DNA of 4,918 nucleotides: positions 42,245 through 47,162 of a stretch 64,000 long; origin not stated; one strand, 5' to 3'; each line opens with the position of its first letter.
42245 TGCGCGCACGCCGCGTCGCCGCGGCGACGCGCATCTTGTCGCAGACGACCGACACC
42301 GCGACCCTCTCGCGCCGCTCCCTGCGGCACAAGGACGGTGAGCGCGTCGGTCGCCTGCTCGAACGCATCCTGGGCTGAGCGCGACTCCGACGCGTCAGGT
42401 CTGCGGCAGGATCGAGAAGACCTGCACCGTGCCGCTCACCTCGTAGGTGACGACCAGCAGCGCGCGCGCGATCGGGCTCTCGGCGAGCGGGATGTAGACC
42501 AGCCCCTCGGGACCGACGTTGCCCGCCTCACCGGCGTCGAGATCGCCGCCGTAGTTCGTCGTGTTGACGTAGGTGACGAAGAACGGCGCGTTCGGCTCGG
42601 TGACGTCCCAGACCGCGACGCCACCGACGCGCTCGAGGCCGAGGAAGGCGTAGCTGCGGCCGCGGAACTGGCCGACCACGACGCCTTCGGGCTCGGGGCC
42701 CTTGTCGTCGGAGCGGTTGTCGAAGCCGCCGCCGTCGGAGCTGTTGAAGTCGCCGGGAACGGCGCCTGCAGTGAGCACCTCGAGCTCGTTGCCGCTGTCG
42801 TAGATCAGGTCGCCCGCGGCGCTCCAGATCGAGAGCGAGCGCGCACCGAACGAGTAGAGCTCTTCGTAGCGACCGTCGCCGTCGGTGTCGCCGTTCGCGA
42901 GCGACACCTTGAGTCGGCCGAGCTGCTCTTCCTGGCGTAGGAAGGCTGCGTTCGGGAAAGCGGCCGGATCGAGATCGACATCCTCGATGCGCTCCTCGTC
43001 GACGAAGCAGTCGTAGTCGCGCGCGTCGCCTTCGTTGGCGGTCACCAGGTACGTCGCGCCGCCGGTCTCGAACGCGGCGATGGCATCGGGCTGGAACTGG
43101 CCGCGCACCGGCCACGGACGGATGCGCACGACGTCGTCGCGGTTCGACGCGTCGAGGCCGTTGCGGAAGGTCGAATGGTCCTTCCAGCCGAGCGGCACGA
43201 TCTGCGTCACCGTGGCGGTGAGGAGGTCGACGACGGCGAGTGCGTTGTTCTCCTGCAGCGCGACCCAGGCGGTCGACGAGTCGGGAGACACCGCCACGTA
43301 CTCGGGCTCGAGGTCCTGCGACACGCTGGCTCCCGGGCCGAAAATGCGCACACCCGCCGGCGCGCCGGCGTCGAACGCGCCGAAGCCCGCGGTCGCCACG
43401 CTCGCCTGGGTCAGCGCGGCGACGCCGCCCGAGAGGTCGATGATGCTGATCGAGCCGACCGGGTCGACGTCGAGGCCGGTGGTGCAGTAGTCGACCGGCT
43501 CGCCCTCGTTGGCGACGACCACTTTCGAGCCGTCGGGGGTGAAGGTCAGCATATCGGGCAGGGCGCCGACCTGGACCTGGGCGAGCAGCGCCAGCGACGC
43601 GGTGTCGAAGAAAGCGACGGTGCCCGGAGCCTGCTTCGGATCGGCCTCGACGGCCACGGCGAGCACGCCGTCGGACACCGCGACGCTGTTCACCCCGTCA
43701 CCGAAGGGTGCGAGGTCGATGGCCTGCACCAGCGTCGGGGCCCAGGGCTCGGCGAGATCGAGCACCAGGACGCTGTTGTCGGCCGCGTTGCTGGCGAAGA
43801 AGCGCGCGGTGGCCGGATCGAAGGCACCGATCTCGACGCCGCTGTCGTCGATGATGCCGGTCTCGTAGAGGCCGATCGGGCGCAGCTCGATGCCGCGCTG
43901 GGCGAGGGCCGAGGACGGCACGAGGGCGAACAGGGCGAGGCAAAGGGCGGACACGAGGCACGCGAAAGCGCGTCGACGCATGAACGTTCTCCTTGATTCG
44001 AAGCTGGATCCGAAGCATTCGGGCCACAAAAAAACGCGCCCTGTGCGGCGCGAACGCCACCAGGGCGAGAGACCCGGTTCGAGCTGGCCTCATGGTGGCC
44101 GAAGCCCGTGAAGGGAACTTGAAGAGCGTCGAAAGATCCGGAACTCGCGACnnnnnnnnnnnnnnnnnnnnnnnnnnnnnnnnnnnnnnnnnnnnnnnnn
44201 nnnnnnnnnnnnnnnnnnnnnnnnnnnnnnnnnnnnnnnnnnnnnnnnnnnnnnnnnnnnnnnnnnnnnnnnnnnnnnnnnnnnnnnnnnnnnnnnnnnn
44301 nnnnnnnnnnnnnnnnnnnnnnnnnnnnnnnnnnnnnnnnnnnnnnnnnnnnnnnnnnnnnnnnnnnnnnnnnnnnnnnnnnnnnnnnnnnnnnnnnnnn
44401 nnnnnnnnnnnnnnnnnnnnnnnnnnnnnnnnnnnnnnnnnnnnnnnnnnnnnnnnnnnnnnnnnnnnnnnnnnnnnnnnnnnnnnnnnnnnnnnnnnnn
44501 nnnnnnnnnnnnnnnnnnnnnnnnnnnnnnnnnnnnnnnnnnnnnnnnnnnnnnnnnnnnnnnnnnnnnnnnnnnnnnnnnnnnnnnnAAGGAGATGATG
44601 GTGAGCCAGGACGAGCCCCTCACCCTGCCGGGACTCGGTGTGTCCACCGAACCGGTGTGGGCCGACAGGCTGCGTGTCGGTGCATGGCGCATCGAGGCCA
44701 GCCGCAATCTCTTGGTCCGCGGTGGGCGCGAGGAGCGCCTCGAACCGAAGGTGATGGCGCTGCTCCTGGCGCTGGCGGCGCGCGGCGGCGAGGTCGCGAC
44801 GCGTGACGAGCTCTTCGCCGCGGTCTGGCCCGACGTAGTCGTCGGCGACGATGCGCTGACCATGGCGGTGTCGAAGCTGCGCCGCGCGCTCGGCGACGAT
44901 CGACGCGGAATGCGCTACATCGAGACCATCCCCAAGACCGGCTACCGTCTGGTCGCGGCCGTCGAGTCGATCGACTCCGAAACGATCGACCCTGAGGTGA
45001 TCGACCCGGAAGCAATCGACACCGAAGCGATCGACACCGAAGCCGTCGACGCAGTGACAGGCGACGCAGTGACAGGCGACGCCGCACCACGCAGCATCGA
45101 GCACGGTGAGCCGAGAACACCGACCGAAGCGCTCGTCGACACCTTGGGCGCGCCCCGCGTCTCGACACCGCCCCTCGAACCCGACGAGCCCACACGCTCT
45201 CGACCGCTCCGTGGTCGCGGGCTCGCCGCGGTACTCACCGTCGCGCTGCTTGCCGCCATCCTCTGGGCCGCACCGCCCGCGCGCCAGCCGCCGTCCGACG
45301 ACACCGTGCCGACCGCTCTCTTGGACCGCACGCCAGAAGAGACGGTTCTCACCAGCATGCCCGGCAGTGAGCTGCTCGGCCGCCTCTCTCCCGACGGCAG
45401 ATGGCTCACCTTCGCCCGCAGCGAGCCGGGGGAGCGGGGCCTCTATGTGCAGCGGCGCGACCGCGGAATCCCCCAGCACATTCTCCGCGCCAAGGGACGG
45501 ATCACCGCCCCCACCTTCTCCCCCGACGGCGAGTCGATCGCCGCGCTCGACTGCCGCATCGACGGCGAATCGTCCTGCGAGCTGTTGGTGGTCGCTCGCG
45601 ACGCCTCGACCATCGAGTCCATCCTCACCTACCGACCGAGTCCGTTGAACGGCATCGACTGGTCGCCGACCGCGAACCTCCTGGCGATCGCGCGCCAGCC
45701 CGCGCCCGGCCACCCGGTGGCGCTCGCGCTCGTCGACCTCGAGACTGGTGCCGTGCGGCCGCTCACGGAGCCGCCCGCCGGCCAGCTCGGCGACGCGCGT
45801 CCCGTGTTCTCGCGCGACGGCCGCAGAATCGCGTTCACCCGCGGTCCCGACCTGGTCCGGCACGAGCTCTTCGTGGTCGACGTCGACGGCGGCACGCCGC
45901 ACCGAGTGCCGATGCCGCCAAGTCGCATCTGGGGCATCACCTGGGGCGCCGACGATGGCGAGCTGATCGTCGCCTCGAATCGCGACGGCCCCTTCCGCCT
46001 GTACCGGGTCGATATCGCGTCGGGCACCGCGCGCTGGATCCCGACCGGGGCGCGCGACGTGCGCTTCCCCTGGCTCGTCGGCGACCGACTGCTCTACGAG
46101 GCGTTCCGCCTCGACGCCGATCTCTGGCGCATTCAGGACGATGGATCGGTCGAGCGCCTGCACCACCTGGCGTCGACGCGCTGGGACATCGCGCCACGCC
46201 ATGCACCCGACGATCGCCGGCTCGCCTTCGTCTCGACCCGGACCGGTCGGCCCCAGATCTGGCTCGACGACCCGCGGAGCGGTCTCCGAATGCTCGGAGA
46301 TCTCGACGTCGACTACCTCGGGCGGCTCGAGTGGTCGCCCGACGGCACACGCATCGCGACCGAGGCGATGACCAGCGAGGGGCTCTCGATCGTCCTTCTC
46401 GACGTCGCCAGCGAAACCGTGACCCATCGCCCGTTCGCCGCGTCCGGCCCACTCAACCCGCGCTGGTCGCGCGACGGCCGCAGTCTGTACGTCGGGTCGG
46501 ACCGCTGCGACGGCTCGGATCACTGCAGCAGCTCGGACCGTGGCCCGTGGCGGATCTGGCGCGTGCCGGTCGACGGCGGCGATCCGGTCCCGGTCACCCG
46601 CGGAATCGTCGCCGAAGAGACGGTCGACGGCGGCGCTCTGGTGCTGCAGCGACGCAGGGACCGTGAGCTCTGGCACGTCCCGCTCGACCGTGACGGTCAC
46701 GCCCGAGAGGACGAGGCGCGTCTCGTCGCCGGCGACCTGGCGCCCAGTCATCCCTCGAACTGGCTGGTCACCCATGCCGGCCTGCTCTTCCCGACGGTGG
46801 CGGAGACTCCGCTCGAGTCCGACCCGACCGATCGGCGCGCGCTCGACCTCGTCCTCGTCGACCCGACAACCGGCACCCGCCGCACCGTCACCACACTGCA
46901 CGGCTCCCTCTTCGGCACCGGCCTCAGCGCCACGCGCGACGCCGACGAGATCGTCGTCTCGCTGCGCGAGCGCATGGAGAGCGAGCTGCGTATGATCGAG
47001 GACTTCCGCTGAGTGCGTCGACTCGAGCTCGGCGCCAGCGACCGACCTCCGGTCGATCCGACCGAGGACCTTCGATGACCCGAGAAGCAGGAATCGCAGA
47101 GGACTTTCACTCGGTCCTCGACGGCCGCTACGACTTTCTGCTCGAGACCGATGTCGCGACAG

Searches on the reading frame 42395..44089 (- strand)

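Call 64: search_protein_families(library=pfam, proteins=[window:42395-44089:-], max_evalue=0.00001)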
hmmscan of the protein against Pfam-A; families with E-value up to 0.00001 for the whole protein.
window:42395-44089:- (564 aa): 1 family
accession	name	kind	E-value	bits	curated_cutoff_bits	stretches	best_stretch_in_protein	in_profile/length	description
PF22494.2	choice_anch_I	-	1.7e-130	436.6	32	1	80-560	9-489/489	Choice-of-anchor I domain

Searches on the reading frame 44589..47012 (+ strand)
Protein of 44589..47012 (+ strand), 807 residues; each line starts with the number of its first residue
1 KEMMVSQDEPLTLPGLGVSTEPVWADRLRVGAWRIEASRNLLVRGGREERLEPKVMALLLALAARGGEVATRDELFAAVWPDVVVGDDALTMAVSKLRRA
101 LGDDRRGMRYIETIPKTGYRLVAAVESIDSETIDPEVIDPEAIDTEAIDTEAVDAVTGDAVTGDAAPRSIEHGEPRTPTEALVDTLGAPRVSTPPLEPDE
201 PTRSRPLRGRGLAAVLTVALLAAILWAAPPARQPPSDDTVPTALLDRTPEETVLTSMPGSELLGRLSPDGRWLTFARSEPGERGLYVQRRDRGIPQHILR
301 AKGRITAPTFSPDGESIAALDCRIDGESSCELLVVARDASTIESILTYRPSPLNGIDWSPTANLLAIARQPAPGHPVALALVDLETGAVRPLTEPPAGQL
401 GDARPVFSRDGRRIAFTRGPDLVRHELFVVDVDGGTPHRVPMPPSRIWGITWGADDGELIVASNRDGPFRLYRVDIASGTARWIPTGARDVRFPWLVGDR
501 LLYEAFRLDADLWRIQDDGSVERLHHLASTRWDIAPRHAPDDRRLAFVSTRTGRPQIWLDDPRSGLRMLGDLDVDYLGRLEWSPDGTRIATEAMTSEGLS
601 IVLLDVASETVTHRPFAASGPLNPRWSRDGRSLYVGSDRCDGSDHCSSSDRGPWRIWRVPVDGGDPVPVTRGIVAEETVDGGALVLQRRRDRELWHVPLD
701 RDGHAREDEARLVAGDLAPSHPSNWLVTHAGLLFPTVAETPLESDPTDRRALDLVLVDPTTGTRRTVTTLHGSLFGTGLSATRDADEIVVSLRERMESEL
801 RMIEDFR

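Call 64: search_protein_families(library=pfam, proteins=[window:44589-47012:+], max_evalue=0.00001)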
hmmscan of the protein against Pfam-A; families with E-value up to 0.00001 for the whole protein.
window:44589-47012:+ (807 aa): 3 families
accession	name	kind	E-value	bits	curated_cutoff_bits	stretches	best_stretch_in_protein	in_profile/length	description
PF07676.18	PD40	-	1.4e-26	92.2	20.9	1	529-558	7-37/38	WD40-like Beta Propeller Repeat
PF00486.34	Trans_reg_C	-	2.2e-15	56.9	26.2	1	47-121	2-77/77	Transcriptional regulatory protein, C terminal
PF25174.1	Beta-prop_THOC3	-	6.2e-06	25.8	305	0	580-638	52-108/272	THOC3 beta-propeller domain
